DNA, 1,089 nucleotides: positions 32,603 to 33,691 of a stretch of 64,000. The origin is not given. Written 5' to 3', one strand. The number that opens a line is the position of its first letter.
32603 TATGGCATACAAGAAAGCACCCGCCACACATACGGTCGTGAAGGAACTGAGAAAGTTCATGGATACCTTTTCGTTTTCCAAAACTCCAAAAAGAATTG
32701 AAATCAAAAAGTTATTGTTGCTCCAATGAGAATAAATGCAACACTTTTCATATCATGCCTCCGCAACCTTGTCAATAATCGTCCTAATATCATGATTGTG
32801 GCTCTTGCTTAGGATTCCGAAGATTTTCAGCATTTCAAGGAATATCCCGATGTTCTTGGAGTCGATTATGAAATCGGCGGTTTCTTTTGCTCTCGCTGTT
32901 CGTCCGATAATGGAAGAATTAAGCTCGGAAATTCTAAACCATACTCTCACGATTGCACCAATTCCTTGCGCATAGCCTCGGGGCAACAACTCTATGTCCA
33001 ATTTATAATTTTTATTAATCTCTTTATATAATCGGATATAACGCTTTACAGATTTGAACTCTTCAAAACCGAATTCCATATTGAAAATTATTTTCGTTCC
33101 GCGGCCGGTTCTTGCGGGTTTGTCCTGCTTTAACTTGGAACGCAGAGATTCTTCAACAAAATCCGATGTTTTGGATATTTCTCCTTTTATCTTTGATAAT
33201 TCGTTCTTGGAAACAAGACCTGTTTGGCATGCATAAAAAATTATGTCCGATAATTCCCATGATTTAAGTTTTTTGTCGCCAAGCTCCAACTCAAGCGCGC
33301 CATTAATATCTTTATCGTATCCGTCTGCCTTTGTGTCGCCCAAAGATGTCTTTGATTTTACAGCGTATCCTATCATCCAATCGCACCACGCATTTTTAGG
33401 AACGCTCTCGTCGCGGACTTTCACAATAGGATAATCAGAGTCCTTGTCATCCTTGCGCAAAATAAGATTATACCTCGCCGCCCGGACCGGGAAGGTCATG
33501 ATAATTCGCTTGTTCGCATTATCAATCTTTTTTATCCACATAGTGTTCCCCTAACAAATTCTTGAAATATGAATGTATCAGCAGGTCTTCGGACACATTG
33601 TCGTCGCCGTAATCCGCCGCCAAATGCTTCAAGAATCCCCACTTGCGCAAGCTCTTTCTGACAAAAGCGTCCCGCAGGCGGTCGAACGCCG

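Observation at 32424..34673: Low-GC island between dnaE and secA encoding a gamma-class N6A DNA methyltransferase coupled to an unrecognisable 262-aa protein (candidate R-M or novel defense module)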

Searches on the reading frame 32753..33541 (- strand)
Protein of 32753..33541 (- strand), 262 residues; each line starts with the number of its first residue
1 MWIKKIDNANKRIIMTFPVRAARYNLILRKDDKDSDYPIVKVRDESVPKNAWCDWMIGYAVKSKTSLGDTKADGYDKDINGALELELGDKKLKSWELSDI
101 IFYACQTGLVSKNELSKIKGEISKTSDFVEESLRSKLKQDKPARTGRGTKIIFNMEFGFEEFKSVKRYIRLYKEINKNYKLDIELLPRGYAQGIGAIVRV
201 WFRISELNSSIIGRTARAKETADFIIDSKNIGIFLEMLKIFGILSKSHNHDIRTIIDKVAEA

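Call 3: search_protein_families(library=pfam, proteins=[window:32753-33541:-], max_evalue=1)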
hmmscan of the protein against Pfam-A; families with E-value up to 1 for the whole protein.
window:32753-33541:- (262 aa): 1 family
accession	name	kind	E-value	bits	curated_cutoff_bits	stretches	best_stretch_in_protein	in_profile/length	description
PF09522.15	RE_R_Pab1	-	1.5e-16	61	25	1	162-259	19-119/119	R.Pab1 restriction endonuclease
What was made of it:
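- On PabI / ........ restriction DNA glycosylase family (Pfam PF09522): PF09522 at 61 bits against a cut-off of 25, E 1.5e-16 (call 3).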

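Call 4: search_protein_families(library=padloc, proteins=[window:32753-33541:-], max_evalue=1)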
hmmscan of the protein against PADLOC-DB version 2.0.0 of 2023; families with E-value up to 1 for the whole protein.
window:32753-33541:- (262 aa): 2 families
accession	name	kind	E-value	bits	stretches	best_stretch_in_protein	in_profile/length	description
PDLC03538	REase_II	-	2.7e-05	21.9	1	94-256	75-219/226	Type II restriction enzyme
PDLC00419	ThsB1|ThsB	-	0.036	11.9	1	33-64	82-112/165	TIR-like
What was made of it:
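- Tried and rejected: PADLOC's ThsB/TIR hit for R (E 0.036) was dismissed as noise (call 4).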

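Call 5: search_protein_families(library=ncbifam, proteins=[window:32753-33541:-], max_evalue=1)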
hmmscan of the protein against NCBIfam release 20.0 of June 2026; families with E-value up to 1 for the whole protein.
window:32753-33541:- (262 aa): 0 families

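Call 6: search_solved_structures(query=window:32753-33541:-, max_evalue=1, show_alignments=3)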
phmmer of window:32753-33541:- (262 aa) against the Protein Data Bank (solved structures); distinct sequences matched with E-value up to 1: 5.
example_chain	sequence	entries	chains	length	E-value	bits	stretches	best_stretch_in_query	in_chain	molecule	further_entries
7cfa_A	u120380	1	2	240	4.6e-11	45.7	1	80-259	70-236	R.Pab1 family restriction endonuclease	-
2dvy_A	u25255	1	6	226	0.0019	20.8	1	157-255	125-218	Restriction endonuclease PabI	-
5iff_A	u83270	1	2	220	0.0021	20.6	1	156-255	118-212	Uncharacterized protein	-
3waz_A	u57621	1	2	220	0.004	19.7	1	157-255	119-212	Putative uncharacterized protein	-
6l2n_A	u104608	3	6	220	0.007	18.9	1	157-255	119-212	RE_R_Pab1 domain-containing protein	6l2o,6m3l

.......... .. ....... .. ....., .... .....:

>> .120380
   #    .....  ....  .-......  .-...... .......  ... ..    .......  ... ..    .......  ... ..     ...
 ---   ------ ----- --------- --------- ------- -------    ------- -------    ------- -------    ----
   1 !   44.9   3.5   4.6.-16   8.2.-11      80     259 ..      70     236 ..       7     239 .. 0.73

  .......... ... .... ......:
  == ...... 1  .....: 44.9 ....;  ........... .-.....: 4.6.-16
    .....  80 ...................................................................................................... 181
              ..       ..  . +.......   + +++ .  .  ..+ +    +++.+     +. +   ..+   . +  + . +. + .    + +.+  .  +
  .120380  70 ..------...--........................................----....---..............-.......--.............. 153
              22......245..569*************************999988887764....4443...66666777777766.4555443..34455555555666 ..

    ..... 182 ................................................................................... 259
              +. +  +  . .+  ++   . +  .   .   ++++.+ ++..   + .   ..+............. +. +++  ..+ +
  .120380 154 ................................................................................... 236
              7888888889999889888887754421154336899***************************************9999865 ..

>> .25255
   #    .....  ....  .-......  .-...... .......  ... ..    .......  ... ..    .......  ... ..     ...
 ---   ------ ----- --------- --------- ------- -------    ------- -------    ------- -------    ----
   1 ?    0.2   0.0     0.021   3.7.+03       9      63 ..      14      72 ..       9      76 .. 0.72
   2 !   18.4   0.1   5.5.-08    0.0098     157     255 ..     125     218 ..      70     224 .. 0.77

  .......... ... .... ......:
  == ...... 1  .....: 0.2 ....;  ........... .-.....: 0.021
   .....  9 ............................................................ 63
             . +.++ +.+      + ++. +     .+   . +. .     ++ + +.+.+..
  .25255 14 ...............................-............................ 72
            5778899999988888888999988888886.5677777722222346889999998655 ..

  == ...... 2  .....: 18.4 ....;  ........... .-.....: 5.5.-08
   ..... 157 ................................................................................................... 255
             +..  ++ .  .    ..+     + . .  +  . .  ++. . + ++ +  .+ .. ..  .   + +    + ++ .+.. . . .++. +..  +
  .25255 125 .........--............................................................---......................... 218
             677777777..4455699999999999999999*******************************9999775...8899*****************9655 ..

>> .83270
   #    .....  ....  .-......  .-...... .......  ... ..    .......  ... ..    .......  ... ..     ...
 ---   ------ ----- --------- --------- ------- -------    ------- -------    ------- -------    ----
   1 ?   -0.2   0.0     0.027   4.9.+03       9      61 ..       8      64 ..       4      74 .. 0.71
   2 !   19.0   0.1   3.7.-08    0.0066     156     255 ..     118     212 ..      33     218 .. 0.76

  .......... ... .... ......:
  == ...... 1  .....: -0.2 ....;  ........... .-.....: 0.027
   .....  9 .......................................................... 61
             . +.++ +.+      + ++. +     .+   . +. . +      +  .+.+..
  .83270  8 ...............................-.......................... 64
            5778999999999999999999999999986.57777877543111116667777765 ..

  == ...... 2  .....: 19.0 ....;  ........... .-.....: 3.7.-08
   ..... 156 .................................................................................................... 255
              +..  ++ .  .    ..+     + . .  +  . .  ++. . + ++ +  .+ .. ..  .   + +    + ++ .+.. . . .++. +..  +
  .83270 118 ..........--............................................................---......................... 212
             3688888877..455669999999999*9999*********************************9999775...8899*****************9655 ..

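Call 11: find_homologous_proteins(query=window:32753-33541:-)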
Query window:32753-33541:- (262 aa): 26 proteins with E <= 0.001 among 491 candidates.
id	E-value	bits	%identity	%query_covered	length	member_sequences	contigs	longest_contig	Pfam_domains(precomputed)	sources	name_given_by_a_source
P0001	2.1e-168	576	100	100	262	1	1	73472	PF09522.16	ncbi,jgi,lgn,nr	ncbi:MAG: R.Pab1 family restriction endonuclease [Rickettsiales bacterium]|jgi:hypothetical protein|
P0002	5.3e-38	149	39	99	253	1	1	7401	PF09522.16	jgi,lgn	jgi:hypothetical protein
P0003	1.3e-31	128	34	100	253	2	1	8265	PF09522.16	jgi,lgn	jgi:hypothetical protein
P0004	1.4e-31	128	36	100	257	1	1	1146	PF09522.16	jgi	jgi:hypothetical protein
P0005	3.0e-31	127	36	100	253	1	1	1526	PF09522.16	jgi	-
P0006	3.3e-31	127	34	96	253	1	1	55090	PF09522.16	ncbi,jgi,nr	ncbi:MAG: R.Pab1 family restriction endonuclease [Rickettsiales bacterium]|jgi:hypothetical protein|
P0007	3.5e-31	126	36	99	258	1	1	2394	PF09522.16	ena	-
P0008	1.4e-30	125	33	95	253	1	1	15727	PF09522.16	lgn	-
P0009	1.4e-30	124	35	100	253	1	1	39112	PF09522.16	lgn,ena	-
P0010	1.6e-30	124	32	100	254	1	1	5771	PF09522.16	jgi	jgi:hypothetical protein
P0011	2.2e-30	124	33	99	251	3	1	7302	PF09522.16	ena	-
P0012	5.4e-30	123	33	95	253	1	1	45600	PF09522.16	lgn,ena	-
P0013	6.4e-29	119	35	99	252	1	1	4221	PF09522.16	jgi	jgi:hypothetical protein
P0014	1.9e-27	114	36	100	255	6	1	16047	PF09522.16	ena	-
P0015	6.9e-26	109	33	95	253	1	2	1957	PF09522.16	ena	-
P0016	1.4e-24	105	31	95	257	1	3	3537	PF09522.16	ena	-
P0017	9.1e-24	102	32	99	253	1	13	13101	PF09522.16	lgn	-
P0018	1.2e-23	102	32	95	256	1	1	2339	PF09522.16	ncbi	-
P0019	4.0e-23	100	32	99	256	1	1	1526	PF09522.16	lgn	-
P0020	3.8e-18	84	29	100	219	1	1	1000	PF09522.16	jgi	jgi:hypothetical protein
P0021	1.2e-17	82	31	99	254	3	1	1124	PF09522.16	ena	-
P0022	9.5e-17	79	29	97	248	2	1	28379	PF09522.16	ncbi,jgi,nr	ncbi:MAG: R.Pab1 family restriction endonuclease [Rickettsiales bacterium]|jgi:hypothetical protein|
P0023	5.7e-8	50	29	79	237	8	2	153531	PF09522.16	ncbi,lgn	ncbi:R.Pab1 family restriction endonuclease [Campylobacter coli]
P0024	2.1e-7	49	29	81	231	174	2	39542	PF09522.16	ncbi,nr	ncbi:R.Pab1 family restriction endonuclease, partial [Campylobacter coli]|nr:R.Pab1 family restricti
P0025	2.2e-7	48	30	81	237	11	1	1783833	PF09522.16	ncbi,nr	ncbi:R.Pab1 family restriction endonuclease [Campylobacter jejuni]|nr:R.Pab1 family restriction endo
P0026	2.8e-7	48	29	81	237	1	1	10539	PF09522.16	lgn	-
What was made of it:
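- Checked: The statement that the partner is 'unrecognisable' is not confirmed (calls 3, 6, 11).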

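Call 12: find_encoding_contigs(protein=window:32753-33541:-, flank=10000, max_places=6)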
Protein window:32753-33541:- (262 aa): 1 contig read that carries it; 1 place shown.
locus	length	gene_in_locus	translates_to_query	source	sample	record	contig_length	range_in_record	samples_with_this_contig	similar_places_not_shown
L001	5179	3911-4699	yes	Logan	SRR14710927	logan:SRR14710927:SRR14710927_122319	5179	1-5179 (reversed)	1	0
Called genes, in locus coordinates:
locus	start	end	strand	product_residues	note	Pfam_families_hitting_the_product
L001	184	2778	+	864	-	PF07517:SecA_DEAD, PF00270:DEAD (weak), PF01043:SecA_PP_bind, PF21090:P-loop_SecA, PF07516:SecA_SW, PF02810:SEC-C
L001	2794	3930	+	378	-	-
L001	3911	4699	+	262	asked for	PF09522:RE_R_Pab1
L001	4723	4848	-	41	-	-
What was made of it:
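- An independent Logan assembly (L001, SRR14710927) gives the identical secA-M-R sequence (call 12).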

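Call 13: find_encoding_contigs(protein=P0006, flank=10000, max_places=3)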
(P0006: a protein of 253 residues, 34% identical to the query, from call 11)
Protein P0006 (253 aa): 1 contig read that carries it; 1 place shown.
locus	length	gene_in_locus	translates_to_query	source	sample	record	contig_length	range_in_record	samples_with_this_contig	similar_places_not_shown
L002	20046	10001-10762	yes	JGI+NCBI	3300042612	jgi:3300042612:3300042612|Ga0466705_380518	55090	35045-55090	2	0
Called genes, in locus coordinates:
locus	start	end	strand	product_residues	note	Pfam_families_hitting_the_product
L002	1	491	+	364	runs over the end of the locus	PF00365:PFK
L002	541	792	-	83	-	-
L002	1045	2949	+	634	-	PF00012:HSP70, PF06723:MreB_Mbl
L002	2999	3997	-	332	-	PF17101:Stealth_CR1, PF11380:Stealth_CR2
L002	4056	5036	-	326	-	PF00535:Glycos_transf_2, PF10111:Glyco_tranf_2_2, PF13641:Glyco_tranf_2_3 (weak)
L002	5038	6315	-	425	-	PF00672:HAMP (faint), PF00512:HisKA (weak), PF02518:HATPase_c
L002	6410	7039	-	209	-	PF00072:Response_reg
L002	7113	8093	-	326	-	-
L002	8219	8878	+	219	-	PF02129:Peptidase_S15, PF00561:Abhydrolase_1 (weak), PF12146:Hydrolase_4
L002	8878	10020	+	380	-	-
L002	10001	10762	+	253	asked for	PF09522:RE_R_Pab1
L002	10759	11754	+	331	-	PF01078:Mg_chelatase (faint), PF05496:RuvB_N, PF00004:AAA, PF07728:AAA_5, PF13173:AAA_14 (weak), PF17864:AAA_lid_4, PF05491:WHD_RuvB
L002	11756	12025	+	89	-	-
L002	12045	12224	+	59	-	-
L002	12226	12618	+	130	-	PF13279:4HBT_2, PF03061:4HBT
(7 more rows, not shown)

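Call 14: find_encoding_contigs(protein=P0012, flank=10000, max_places=3)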
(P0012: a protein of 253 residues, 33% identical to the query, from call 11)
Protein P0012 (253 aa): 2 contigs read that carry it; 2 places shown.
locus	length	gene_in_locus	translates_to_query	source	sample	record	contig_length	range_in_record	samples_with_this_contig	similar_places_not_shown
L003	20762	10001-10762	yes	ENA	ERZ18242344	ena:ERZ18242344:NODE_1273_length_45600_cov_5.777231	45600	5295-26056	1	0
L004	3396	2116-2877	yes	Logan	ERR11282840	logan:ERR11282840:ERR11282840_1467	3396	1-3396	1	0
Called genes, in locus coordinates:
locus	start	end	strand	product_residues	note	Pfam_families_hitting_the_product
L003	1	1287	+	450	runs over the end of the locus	PF00587:tRNA-synt_2b, PF03129:HGTP_anticodon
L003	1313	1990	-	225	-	-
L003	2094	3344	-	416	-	PF19425:Csd3_N2 (weak), PF01551:Peptidase_M23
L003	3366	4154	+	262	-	PF01135:PCMT (weak), PF03602:Cons_hypoth95 (weak), PF05175:MTS, PF01170:UPF0020, PF06325:PrmA (weak), PF12847:Methyltransf_18 (weak), PF13649:Methyltransf_25, PF13847:Methyltransf_31, +3 more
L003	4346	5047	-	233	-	PF07661:MORN_2 (faint)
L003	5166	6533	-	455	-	PF07661:MORN_2 (weak)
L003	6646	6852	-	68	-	PF01165:Ribosomal_S21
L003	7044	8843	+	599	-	PF00664:ABC_membrane, PF00005:ABC_tran, PF02463:SMC_N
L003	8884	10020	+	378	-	-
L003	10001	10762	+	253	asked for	PF09522:RE_R_Pab1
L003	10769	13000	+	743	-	PF00521:DNA_topoisoIV, PF03989:DNA_gyraseA_C (faint)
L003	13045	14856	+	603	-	PF00664:ABC_membrane, PF00005:ABC_tran, PF02463:SMC_N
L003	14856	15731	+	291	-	PF02881:SRP54_N (weak), PF13604:AAA_30 (weak), PF00448:SRP54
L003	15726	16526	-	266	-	PF01515:PTA_PTB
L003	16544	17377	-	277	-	PF13098:Thioredoxin_2, PF13462:Thioredoxin_4, PF01323:DSBA (weak), PF13743:Thioredoxin_5 (faint), PF01323:DSBA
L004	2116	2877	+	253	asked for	PF09522:RE_R_Pab1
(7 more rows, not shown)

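Call 15: find_encoding_contigs(protein=P0022, flank=10000, max_places=3)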
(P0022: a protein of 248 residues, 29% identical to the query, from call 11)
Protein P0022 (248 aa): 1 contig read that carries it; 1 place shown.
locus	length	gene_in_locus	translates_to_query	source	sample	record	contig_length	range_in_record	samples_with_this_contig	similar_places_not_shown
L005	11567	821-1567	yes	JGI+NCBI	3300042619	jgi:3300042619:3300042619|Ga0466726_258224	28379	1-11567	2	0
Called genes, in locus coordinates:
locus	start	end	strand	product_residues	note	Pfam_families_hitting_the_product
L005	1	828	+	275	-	?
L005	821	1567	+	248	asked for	PF09522:RE_R_Pab1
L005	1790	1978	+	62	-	-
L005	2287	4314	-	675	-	PF03235:GmrSD_N, PF07510:GmrSD_C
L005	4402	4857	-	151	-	PF09424:YqeY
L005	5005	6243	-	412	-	PF02016:Peptidase_S66 (weak)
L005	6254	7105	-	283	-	-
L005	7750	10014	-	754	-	PF07244:POTRA (weak), PF08479:POTRA_2 (faint), PF07244:POTRA, PF01103:Omp85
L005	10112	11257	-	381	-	PF13439:Glyco_transf_4, PF13477:Glyco_trans_4_2 (weak), PF00534:Glycos_transf_1, PF13692:Glyco_trans_1_4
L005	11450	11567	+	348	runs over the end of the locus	PF01118:Semialdhyde_dh, PF22698:Semialdhyde_dhC_1, PF02774:Semialdhyde_dhC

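Call 22: find_encoding_contigs(protein=P0025, flank=4000, max_places=1)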
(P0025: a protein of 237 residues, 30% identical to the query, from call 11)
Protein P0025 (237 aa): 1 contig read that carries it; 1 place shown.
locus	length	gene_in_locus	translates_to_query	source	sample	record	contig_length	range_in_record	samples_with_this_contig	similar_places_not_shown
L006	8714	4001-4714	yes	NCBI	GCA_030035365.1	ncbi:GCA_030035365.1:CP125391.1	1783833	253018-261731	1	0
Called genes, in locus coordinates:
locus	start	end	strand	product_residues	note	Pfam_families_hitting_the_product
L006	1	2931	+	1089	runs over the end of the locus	PF25596:CPSase_L_D1, PF02786:CPSase_L_D2, PF02787:CPSase_L_D3, PF25596:CPSase_L_D1, PF02222:ATP-grasp, PF02655:ATP-grasp_3, PF02786:CPSase_L_D2, PF02142:MGS, +3 more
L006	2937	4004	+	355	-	-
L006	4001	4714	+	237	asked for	PF09522:RE_R_Pab1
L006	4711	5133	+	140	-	PF01300:Sua5_yciO_yrdC (faint)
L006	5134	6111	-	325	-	PF00923:TAL_FSA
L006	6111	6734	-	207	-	PF00702:Hydrolase, PF06888:Put_Phosphatase (faint), PF12710:HAD, PF13419:HAD_2 (weak), PF08282:Hydrolase_3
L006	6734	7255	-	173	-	PF01584:CheW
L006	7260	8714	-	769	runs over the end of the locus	PF01627:Hpt, PF02895:H-kinase_dim, PF02518:HATPase_c, PF01584:CheW, PF00072:Response_reg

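Call 29: find_encoding_contigs(protein=P0002, flank=10000, max_places=3)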
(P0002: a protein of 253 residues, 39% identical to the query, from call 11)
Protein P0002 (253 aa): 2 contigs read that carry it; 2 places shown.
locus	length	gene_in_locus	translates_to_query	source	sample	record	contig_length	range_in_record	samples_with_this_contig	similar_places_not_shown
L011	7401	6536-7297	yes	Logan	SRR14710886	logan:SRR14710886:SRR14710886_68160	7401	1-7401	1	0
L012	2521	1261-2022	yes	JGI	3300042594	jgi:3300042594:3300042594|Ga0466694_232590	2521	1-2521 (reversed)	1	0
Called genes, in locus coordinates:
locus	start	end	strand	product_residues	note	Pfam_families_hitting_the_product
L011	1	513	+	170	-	?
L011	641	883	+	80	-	-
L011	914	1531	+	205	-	PF00293:NUDIX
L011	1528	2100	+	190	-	PF01966:HD (weak)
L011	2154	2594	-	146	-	-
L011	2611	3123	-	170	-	-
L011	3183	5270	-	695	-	PF00158:Sigma54_activat (faint), PF23569:NBD_SMAX1 (weak), PF00004:AAA, PF17871:AAA_lid_9, PF00004:AAA, PF07724:AAA_2, PF07728:AAA_5, PF10431:ClpB_D2-small, +9 more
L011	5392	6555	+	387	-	-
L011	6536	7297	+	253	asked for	PF09522:RE_R_Pab1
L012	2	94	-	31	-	?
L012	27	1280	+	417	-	-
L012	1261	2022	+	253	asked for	PF09522:RE_R_Pab1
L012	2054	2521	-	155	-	?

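Call 30: find_encoding_contigs(protein=P0009, flank=10000, max_places=2)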
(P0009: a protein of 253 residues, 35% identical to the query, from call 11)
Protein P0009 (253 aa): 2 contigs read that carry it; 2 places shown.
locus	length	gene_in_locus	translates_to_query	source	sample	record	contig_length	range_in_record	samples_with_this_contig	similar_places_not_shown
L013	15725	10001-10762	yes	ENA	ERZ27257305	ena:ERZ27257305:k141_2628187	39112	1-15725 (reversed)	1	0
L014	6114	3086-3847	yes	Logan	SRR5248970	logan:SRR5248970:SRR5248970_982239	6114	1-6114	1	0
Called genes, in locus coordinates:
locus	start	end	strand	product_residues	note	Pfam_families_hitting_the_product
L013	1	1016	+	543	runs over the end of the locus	PF13509:S1_2 (faint), PF00575:S1, PF23459:S1_RRP5 (weak), PF00575:S1, PF23459:S1_RRP5 (weak), PF21710:Spt6_S1 (weak), PF00575:S1, PF23459:S1_RRP5 (weak)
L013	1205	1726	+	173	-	PF00406:ADK, PF13207:AAA_17, PF13671:AAA_33 (weak)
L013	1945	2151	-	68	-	PF01165:Ribosomal_S21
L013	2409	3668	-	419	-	PF05697:Trigger_N, PF00254:FKBP_C, PF05698:Trigger_C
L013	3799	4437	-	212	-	PF00380:Ribosomal_S9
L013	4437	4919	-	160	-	PF00572:Ribosomal_L13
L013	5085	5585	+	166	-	-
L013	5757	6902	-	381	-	PF00579:tRNA-synt_1b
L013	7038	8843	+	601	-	PF00664:ABC_membrane, PF02463:SMC_N, PF00005:ABC_tran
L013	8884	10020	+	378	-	-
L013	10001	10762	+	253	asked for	PF09522:RE_R_Pab1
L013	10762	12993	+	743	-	PF00521:DNA_topoisoIV, PF03989:DNA_gyraseA_C (faint)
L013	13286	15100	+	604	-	PF00664:ABC_membrane, PF00005:ABC_tran, PF02463:SMC_N (weak)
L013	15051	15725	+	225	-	?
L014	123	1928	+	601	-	PF00664:ABC_membrane, PF02463:SMC_N, PF00005:ABC_tran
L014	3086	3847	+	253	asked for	PF09522:RE_R_Pab1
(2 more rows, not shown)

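Call 39: search_solved_structures(query=A2, max_evalue=0.01, show_alignments=2)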
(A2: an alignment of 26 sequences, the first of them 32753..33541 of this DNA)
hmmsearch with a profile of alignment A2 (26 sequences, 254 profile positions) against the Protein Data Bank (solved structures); distinct sequences matched with E-value up to 0.01: 5.
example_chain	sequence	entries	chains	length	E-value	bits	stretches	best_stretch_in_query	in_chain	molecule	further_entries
7cfa_A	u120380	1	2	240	3.9e-97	327.9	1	10-253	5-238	R.Pab1 family restriction endonuclease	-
2dvy_A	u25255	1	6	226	4.9e-26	94.9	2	88-252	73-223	Restriction endonuclease PabI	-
3waz_A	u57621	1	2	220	3.4e-25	92.1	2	88-252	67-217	Putative uncharacterized protein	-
6l2n_A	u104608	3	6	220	1.1e-24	90.5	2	88-252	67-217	RE_R_Pab1 domain-containing protein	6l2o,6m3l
5iff_A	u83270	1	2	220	2.9e-24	89.1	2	88-252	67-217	Uncharacterized protein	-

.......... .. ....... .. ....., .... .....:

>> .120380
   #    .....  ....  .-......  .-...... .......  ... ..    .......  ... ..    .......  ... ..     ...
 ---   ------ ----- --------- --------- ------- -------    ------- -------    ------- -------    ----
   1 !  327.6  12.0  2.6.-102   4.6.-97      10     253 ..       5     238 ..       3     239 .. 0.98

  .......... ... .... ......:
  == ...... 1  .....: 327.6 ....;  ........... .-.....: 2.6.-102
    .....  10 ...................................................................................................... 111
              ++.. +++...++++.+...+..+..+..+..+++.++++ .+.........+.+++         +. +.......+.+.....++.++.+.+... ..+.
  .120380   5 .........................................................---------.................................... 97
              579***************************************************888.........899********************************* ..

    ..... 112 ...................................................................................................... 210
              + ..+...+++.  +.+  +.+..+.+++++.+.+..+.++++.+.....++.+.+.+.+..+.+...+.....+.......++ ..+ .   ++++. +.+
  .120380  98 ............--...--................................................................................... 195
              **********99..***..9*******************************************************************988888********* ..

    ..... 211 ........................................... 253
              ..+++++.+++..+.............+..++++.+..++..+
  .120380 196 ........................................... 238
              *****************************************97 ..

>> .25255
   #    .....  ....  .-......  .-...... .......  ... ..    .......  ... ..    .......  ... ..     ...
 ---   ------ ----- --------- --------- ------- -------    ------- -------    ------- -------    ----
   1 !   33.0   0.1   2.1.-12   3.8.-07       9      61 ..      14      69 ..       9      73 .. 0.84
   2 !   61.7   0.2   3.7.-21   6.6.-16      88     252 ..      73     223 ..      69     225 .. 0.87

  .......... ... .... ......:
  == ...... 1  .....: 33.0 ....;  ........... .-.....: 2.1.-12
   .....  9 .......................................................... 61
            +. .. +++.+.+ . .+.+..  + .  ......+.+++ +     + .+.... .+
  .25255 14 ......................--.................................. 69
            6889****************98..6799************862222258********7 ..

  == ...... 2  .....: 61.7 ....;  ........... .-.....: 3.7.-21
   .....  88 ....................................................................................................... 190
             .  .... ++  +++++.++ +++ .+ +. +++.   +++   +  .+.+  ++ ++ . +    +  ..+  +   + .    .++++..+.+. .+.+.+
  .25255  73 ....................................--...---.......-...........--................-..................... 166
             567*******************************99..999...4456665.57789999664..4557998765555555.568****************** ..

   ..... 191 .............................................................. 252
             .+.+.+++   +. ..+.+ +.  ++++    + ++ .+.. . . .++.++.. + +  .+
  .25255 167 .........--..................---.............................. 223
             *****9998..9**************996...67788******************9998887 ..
